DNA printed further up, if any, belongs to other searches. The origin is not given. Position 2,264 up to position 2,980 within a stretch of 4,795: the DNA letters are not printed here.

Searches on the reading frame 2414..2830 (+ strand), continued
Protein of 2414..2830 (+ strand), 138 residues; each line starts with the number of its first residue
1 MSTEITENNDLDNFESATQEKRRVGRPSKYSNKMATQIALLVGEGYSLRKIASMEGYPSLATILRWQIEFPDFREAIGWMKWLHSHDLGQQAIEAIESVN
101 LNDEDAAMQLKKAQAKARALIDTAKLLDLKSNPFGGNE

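Call 37: find_encoding_contigs(protein=P0037, flank=2500, max_places=8)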
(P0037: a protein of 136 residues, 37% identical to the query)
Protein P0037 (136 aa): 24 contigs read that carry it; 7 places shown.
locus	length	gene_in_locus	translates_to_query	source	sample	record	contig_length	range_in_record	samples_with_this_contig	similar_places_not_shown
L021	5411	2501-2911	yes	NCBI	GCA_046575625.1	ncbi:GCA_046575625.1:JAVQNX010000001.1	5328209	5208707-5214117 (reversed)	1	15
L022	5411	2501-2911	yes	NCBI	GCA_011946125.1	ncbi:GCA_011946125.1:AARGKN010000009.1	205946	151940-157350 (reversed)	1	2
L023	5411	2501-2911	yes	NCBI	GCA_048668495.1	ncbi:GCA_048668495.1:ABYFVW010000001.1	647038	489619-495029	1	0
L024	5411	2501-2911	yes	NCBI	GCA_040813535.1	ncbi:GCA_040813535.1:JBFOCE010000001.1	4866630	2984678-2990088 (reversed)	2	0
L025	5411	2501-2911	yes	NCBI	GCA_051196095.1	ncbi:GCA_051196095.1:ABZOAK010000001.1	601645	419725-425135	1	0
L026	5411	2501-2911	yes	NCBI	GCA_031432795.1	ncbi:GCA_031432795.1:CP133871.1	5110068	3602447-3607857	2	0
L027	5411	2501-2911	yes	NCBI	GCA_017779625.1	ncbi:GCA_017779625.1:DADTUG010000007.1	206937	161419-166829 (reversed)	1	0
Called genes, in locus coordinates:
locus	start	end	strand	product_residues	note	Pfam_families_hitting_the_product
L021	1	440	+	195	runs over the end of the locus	-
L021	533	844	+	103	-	-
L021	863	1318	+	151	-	-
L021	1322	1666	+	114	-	-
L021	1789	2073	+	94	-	-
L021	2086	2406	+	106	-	-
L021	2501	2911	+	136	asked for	PF20901:Sf6_terminase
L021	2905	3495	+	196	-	-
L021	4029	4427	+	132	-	-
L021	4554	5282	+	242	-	-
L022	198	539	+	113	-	PF13392:HNH_3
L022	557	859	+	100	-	-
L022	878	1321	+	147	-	-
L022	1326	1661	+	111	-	-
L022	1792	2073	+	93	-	-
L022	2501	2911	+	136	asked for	PF20901:Sf6_terminase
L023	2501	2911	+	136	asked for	PF20901:Sf6_terminase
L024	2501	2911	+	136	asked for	PF20901:Sf6_terminase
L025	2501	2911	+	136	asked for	PF20901:Sf6_terminase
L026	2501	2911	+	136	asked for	PF20901:Sf6_terminase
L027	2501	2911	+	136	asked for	PF20901:Sf6_terminase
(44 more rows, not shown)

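Call 38: find_encoding_contigs(protein=P0081, flank=2500, max_places=6)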
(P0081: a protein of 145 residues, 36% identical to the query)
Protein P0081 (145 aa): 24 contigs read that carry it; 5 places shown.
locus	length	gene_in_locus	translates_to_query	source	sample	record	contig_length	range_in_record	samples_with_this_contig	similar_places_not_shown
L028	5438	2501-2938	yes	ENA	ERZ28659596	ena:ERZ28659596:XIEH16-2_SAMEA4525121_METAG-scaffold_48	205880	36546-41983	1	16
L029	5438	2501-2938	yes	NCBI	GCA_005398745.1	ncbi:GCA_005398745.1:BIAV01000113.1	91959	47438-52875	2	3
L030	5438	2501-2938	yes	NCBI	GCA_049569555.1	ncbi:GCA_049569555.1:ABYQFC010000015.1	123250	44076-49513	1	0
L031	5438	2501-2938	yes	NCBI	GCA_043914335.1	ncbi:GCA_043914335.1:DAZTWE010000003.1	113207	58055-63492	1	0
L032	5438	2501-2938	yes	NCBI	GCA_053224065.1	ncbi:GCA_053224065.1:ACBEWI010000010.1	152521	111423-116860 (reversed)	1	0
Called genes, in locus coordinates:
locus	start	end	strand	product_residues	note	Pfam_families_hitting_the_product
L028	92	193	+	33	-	-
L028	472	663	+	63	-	PF12728:HTH_17 (weak)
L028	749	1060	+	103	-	-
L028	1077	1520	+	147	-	-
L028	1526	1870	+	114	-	-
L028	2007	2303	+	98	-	-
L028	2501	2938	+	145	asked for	PF20901:Sf6_terminase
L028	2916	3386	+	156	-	-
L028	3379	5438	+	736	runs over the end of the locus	PF20155:TMP_3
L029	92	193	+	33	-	-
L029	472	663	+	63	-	PF12728:HTH_17 (weak)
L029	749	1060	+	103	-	-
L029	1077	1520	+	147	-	-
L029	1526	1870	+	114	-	-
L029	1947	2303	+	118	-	-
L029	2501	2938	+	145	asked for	PF20901:Sf6_terminase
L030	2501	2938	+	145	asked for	PF20901:Sf6_terminase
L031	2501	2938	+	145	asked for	PF20901:Sf6_terminase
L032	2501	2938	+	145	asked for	PF20901:Sf6_terminase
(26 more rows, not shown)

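Call 45: find_encoding_contigs(protein=P0058, flank=2500, max_places=5)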
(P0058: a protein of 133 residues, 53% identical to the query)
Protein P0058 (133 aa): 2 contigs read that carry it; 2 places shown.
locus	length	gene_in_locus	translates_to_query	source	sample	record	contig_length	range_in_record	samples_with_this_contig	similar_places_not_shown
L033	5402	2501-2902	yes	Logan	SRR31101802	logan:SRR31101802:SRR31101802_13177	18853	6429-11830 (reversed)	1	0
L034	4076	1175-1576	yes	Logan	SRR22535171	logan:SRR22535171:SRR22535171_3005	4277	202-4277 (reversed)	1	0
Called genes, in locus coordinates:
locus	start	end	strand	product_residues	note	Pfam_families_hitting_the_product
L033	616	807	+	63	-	PF12728:HTH_17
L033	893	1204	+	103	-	-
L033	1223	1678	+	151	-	-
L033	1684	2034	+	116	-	-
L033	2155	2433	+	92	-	-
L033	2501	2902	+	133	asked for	PF20901:Sf6_terminase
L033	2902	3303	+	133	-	-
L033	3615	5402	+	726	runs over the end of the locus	PF10145:PhageMin_Tail (weak)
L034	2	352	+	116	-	?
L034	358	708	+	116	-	-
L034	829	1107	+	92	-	-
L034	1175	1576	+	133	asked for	PF20901:Sf6_terminase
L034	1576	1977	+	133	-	-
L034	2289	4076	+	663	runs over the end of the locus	?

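Call 46: find_encoding_contigs(protein=P0073, flank=2500, max_places=5)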
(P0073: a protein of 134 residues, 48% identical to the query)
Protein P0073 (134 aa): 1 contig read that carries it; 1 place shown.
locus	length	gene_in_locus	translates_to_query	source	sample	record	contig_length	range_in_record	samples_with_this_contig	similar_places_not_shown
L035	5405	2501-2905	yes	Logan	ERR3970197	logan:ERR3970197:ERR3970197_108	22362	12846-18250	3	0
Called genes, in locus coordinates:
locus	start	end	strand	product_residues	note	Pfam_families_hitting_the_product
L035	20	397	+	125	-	-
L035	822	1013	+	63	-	PF12728:HTH_17 (weak)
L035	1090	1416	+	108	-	-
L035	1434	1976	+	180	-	-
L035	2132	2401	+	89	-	-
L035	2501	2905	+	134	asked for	PF20901:Sf6_terminase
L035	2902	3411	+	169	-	-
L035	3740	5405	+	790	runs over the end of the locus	-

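Call 47: find_encoding_contigs(protein=P0083, flank=2500, max_places=4)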
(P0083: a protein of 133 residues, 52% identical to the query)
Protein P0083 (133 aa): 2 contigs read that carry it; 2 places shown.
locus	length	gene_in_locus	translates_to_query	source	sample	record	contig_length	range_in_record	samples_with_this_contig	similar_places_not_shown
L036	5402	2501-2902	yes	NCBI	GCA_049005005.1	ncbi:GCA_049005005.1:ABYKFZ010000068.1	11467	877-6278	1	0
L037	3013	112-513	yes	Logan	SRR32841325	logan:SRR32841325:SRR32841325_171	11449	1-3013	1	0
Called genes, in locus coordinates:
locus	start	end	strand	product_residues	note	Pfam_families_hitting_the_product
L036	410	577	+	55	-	PF12728:HTH_17 (weak), PF13384:HTH_23 (weak)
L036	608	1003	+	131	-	-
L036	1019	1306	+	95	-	-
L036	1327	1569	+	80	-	-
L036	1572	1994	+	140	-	-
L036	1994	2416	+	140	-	-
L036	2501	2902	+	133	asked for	PF20901:Sf6_terminase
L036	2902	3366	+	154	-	-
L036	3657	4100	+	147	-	PF04883:HK97-gp10_like (weak)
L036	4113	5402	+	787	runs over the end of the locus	-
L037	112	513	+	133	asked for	PF20901:Sf6_terminase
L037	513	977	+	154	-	-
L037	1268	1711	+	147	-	PF04883:HK97-gp10_like (weak)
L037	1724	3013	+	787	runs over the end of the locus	-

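Call 48: find_encoding_contigs(protein=P0019, flank=2500, max_places=4)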
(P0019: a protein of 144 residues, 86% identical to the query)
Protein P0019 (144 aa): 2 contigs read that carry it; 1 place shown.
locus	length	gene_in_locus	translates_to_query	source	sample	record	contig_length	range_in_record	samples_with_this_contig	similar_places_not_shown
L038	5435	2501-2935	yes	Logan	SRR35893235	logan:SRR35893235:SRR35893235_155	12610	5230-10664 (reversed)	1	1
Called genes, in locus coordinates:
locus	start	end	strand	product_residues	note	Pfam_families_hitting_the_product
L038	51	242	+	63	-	PF12728:HTH_17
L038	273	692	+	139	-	PF13392:HNH_3 (weak)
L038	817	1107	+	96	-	-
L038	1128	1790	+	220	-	-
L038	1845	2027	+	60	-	-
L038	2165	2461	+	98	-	-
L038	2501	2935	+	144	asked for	PF20901:Sf6_terminase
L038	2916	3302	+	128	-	-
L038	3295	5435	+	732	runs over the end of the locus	PF20155:TMP_3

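Call 50: search_solved_structures(query=A1, max_evalue=1, show_alignments=2)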
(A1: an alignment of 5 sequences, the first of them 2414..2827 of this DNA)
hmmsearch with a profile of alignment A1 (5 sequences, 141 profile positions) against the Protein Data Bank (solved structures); distinct sequences matched with E-value up to 1: 8.
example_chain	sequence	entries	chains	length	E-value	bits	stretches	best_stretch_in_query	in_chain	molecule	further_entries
3hef_A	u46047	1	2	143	2.1e-12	50.2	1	20-121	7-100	Gene 1 protein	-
4dyc_A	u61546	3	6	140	2.9e-12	49.8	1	21-121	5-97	Terminase small subunit | Gene 1 protein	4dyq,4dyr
4dzj_A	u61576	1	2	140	4e-12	49.3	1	21-111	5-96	Gene 1 protein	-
4dzp_A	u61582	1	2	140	1.1e-11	47.9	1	21-121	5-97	Gene 1 protein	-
2k6i_A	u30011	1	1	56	0.22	14.5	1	83-119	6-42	Uncharacterized protein MJ0223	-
2khk_A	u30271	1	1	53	0.48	13.4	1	89-123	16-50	ATP synthase subunit b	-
7bnw_A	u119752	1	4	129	0.82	12.7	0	41-109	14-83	nanobody nb18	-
9i5v_L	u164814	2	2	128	0.86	12.6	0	21-51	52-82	Small ribosomal subunit protein uS11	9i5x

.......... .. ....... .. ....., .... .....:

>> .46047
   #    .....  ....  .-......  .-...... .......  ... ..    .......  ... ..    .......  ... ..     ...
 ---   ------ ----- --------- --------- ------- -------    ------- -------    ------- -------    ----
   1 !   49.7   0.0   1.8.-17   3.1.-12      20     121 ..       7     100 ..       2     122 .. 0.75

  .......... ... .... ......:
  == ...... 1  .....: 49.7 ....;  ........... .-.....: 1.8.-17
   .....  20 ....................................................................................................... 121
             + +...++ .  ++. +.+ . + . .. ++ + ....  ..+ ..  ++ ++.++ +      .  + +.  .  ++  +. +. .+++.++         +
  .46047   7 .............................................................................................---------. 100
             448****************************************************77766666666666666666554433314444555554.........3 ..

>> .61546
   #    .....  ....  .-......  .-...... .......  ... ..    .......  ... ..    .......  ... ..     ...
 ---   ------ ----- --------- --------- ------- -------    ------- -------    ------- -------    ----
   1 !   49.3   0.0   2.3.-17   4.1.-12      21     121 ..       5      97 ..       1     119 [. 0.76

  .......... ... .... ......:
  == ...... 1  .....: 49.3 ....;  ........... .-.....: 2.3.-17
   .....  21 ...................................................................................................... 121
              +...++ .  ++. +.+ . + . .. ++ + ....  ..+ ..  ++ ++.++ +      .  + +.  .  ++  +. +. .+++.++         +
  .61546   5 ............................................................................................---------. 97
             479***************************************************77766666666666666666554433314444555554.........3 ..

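Call 60: search_dna_similar(query=window:2414-2827:+, collection=phages, mode=protein, max_evalue=0.001, max_rows=30, rows=spread)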
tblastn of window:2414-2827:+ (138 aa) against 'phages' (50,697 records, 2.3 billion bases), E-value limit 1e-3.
Records with a match: 54; places in all: 54; records where one place covers at least 80% of the query: 0.
Best place of each record, by identity: <60% 54.
By first word of the organism name: Pseudomonas 31; Ralstonia 11; Escherichia 6; Bacteriophage 1; Caudoviricetes 1; Salmonella 1; Enterobacteria 1; Phage 1; Pseudoalteromonas 1.
By host as written in the record: Pseudomonas aeruginosa 16; - 6; Escherichia coli K-12 5; Ralstonia pseudosolanacearum I-31 (MT043) 5; Pseudomonas aeruginosa PAO1 4; Pseudomonas aeruginosa PA14 3; Pseudomonas aeruginosa HIM-6 2; Ralstonia pseudosolanacearum I-31 (MT035) 2; and 8 more.
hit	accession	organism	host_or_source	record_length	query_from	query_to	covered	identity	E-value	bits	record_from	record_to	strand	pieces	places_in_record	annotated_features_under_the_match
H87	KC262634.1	Pseudomonas phage H66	Pseudomonas aeruginosa HIM-6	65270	18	103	62%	31.8%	5e-6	50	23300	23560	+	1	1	putative terminase small subunit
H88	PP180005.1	Escherichia phage mEp554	Escherichia coli K-12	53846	22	103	59%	32.9%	1e-6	52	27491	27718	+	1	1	hypothetical protein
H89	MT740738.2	Ralstonia phage Gamede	Ralstonia pseudosolanacearum I-31 ...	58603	21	75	40%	47.3%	8e-8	55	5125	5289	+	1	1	terminase small subunit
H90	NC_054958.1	Ralstonia phage Gamede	Ralstonia pseudosolanacearum I-31 ...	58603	21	75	40%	47.3%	8e-8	55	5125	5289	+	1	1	terminase small subunit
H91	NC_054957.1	Ralstonia phage Eline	Ralstonia pseudosolanacearum I-33 ...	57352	21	75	40%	47.3%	9e-8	55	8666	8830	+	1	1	terminase small subunit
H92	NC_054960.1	Ralstonia phage Heva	Ralstonia pseudosolanacearum I-31 ...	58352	21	75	40%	47.3%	1e-7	55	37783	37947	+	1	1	terminase small subunit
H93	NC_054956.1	Ralstonia phage Cimandef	Ralstonia pseudosolanacearum I-31 ...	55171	21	75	40%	47.3%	1e-7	55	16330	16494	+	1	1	terminase small subunit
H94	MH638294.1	Ralstonia phage GP4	Ralstonia solanacearum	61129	21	75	40%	47.3%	8e-7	52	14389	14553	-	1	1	terminase small subunit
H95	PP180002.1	Escherichia phage mEp013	Escherichia coli K-12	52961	22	105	61%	29.8%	2e-5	48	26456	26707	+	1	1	hypothetical protein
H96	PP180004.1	Escherichia phage mEp044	Escherichia coli K-12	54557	25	105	59%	30.9%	7e-5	47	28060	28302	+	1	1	hypothetical protein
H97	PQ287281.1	Pseudomonas phage Flu_PA14_3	Pseudomonas aeruginosa PA14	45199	25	93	50%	34.8%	3e-5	48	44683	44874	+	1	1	terminase small subunit | hypothetical protein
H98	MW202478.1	Caudoviricetes sp.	Manatee Spring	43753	25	94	51%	34.3%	5e-5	47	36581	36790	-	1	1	hypothetical protein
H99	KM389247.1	Pseudomonas phage JBD90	-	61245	16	94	57%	29.6%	1e-5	49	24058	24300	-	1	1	record has no annotation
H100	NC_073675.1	Pseudomonas phage LKA5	Pseudomonas aeruginosa PAO1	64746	16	94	57%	29.6%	1e-5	49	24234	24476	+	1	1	terminase small subunit | promoter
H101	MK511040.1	Pseudomonas phage vB_Pae_CF63a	Pseudomonas aeruginosa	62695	16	94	57%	29.6%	1e-5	49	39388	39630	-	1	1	terminase small subunit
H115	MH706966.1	Enterobacteria phage mEp021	Escherichia coli str. K-12 substr. W3110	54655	23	73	37%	43.1%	4e-6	50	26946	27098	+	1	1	putative terminase small subunit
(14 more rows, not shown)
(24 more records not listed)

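Call 61: get_annotated_region(hit=H115, flank=4000)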
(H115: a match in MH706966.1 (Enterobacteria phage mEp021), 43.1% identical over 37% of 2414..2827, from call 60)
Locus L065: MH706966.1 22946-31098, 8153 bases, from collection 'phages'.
description: Enterobacteria phage mEp021, complete genome.
organism: Enterobacteria phage mEp021 (NCBI taxid 1150757)
taxonomy: Viruses; Duplodnaviria; Heunggongvirae; Uroviricota; Caudoviricetes
host: Escherichia coli str. K-12 substr. W3110; source: -; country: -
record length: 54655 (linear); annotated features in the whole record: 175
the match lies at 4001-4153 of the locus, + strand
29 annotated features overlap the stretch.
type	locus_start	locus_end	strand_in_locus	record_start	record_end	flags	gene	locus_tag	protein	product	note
CDS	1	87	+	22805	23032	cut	-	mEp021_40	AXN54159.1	hypothetical protein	-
regulatory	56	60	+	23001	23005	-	-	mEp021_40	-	ribosome_binding_site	AGGGG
CDS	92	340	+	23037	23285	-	-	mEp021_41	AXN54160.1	virion structural protein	-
regulatory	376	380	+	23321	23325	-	-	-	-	ribosome_binding_site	AGGCG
CDS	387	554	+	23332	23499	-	-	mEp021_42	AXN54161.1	hypothetical protein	-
regulatory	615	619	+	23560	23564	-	-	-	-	ribosome_binding_site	AGGGG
CDS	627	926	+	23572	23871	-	-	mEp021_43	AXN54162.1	hypothetical protein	-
regulatory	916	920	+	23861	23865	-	-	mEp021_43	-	ribosome_binding_site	CGGAG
CDS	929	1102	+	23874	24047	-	-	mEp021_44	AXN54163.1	hypothetical protein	-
regulatory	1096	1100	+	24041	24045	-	-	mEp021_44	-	ribosome_binding_site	AGGTT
CDS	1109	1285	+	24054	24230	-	-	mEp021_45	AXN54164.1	hypothetical protein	-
regulatory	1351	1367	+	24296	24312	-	-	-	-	terminator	TERM_5; score=100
regulatory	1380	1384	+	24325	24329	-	-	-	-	ribosome_binding_site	TGGAG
CDS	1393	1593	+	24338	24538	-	-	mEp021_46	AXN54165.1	putative class II holin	2 transmembrane domains found with TMHMM and Phobius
regulatory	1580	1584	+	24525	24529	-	-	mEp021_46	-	ribosome_binding_site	TGGGG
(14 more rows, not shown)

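Call 62: get_annotated_region(hit=H88, flank=4000)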
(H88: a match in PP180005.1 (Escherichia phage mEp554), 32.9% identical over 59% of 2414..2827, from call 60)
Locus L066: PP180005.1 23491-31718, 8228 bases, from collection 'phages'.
description: Escherichia phage mEp554, complete genome.
organism: Escherichia phage mEp554 (NCBI taxid 3121471)
taxonomy: Viruses; Duplodnaviria; Heunggongvirae; Uroviricota; Caudoviricetes
host: Escherichia coli K-12; source: human feces; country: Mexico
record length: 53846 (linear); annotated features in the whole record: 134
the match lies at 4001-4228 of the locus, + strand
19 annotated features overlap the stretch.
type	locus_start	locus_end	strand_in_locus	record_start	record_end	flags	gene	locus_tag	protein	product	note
CDS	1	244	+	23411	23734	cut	-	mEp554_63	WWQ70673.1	hypothetical protein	rasttk_feature_creation_tool=/opt/patric-common/ runtime/bin/phanotate version Unknown; ...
CDS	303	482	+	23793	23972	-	-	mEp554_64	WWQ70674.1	hypothetical protein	rasttk_feature_creation_tool=/opt/patric-common/ runtime/bin/phanotate version Unknown; ...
CDS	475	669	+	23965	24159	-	-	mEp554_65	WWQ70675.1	hypothetical protein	rasttk_feature_creation_tool=/opt/patric-common/ runtime/bin/phanotate version Unknown; ...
CDS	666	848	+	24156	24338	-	-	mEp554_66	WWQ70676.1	hypothetical protein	rasttk_feature_creation_tool=/opt/patric-common/ runtime/bin/phanotate version Unknown; ...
CDS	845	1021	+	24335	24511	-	-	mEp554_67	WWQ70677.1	hypothetical protein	rasttk_feature_creation_tool=/opt/patric-common/ runtime/bin/phanotate version Unknown; ...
CDS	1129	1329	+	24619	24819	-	-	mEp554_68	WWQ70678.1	hypothetical protein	rasttk_feature_creation_tool=/opt/patric-common/ runtime/bin/phanotate version Unknown; ...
CDS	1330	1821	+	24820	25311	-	-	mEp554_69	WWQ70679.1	lysozyme R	rasttk_feature_creation_tool=/opt/patric-common/ runtime/bin/phanotate version Unknown; ...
CDS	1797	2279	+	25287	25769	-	-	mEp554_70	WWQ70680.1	hypothetical protein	rasttk_feature_creation_tool=/opt/patric-common/ runtime/bin/phanotate version Unknown; ...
CDS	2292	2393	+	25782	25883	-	-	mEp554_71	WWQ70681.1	hypothetical protein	rasttk_feature_creation_tool=/opt/patric-common/ runtime/bin/phanotate version Unknown; ...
CDS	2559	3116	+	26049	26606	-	-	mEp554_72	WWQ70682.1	hypothetical protein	rasttk_feature_creation_tool=/opt/patric-common/ runtime/bin/phanotate version Unknown; ...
CDS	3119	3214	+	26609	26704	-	-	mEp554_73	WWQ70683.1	hypothetical protein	rasttk_feature_creation_tool=/opt/patric-common/ runtime/bin/phanotate version Unknown; ...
CDS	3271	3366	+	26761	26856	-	-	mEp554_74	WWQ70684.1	hypothetical protein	rasttk_feature_creation_tool=/opt/patric-common/ runtime/bin/phanotate version Unknown; ...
CDS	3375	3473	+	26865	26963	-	-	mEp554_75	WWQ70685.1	hypothetical protein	rasttk_feature_creation_tool=/opt/patric-common/ runtime/bin/phanotate version Unknown; ...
CDS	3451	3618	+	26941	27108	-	-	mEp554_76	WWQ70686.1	hypothetical protein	rasttk_feature_creation_tool=/opt/patric-common/ runtime/bin/phanotate version Unknown; ...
CDS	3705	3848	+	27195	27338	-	-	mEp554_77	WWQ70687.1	hypothetical protein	rasttk_feature_creation_tool=/opt/patric-common/ runtime/bin/phanotate version Unknown; ...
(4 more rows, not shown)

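Call 89: predict_structure(alignment_id=A3)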
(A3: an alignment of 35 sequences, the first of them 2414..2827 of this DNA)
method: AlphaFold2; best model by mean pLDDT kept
length: 138 residues; sequences in the alignment: 35
mean_pLDDT: 82.9   pTM: 0.70
mean pLDDT of the five models: 82.9, 81.2, 80.8, 80.5, 79.9
residues with pLDDT >= 90: 93; 70-90: 15; 50-70: 5; < 50: 25
segments of 3 or more residues with pLDDT < 50: 1-23
pLDDT, mean of each block of 10 residues (from residue 1): 41 43 70 97 96 95 96 95 94 94 93 95 87 63
secondary structure, 60 per line:
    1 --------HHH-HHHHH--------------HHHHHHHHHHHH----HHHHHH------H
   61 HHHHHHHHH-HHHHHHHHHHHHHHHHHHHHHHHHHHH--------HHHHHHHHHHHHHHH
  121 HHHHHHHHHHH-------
elements in order: H13-17 H32-43 H48-53 H60-69 H71-97 H106-131

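Call 92: fold_search(model_id=the predicted structure, library=pdb)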
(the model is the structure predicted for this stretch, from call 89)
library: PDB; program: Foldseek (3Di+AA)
matches with E <= 10: 253; with E <= 0.001: 6
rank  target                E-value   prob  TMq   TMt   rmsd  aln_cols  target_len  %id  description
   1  4dzp_A                1.8e-04  1.00  0.54  0.59   4.0       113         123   26  Crystal structure of the terminase small subunit gp1 with R48A mutation of the bacterial virus sf6 (released 2012-10-17)
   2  3hef_A                2.6e-04  1.00  0.55  0.60   3.9       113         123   27  Crystal structure of the bacteriophage Sf6 terminase small subunit (released 2010-02-09)
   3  3hef_B                2.6e-04  1.00  0.53  0.55   4.2       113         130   27  Crystal structure of the bacteriophage Sf6 terminase small subunit (released 2010-02-09)
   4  4dzj_A                3.6e-04  1.00  0.54  0.59   4.0       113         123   27  Crystal structure of the terminase small subunit gp1 with K59E mutation of the bacterial virus sf6 (released 2012-10-17)
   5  4dzp_B                4.6e-04  1.00  0.53  0.55   4.2       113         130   26  Crystal structure of the terminase small subunit gp1 with R48A mutation of the bacterial virus sf6 (released 2012-10-17)
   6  4dzj_B                7.2e-04  1.00  0.53  0.56   4.2       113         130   27  Crystal structure of the terminase small subunit gp1 with K59E mutation of the bacterial virus sf6 (released 2012-10-17)
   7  9teh_A                1.4e+00  0.28  0.28  0.11  13.9       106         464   13  PhiC31 excisive synapse; attL x attL with an integraseS12A-RDF protein fusion (released 2026-02-11)
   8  9ijm_F                1.4e+00  0.14  0.22  0.17  15.9       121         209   16  Bacterial flagellar sodium-driven stator PomA5PomB2 with 100 mM NaCl and 0.1 mM phenamil (released 2025-01-01)
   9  1m62_MODEL_1_A        1.4e+00  0.28  0.28  0.39  16.6       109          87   12  Solution structure of the BAG domain from BAG4/SODD (released 2002-07-24)
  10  8ka6_A                1.6e+00  0.41  0.35  0.34   8.5       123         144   15  De novo design protein -NA7 (released 2024-08-07)
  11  9k7x_B                1.7e+00  0.15  0.19  0.26  11.4        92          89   20  Crystal structure of designed calcium-induced homotrimer C3-Ca1-DN*3-20 (released 2025-10-29)
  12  9k7x_D                1.7e+00  0.15  0.20  0.26  11.5        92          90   20  Crystal structure of designed calcium-induced homotrimer C3-Ca1-DN*3-20 (released 2025-10-29)
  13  1pgr_C                1.7e+00  0.15  0.25  0.22  14.5       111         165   12  2:2 COMPLEX OF G-CSF WITH ITS RECEPTOR (released 2000-03-08)
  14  9had_A                1.8e+00  0.28  0.34  0.39  15.8       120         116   14  Der f 21 dust mite allergen with computationally designed DerF21_b10 binder (released 2024-12-18)
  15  6lum_D                1.8e+00  0.13  0.28  0.27  19.5       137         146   14  Structure of Mycobacterium smegmatis succinate dehydrogenase 2 (released 2020-05-27)
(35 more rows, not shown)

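Call 104: find_encoding_contigs(protein=P0005, flank=1500, max_places=8)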
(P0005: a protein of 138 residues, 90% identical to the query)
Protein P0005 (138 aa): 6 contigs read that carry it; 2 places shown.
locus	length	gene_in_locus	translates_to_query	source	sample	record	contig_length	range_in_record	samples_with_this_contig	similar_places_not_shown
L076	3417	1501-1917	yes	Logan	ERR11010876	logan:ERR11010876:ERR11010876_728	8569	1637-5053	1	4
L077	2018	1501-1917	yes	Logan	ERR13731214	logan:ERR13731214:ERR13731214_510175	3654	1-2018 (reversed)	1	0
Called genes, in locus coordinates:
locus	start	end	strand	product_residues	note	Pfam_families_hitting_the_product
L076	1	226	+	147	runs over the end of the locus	-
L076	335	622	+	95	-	-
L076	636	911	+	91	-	-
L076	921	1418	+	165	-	PF00160:Pro_isomerase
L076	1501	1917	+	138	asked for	PF20901:Sf6_terminase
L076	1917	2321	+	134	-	-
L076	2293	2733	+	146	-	PF04883:HK97-gp10_like (weak)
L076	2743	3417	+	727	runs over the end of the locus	-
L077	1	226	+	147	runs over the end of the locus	-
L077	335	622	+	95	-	-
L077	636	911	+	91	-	-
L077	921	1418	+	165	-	PF00160:Pro_isomerase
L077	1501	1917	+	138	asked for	PF20901:Sf6_terminase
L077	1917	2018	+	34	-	?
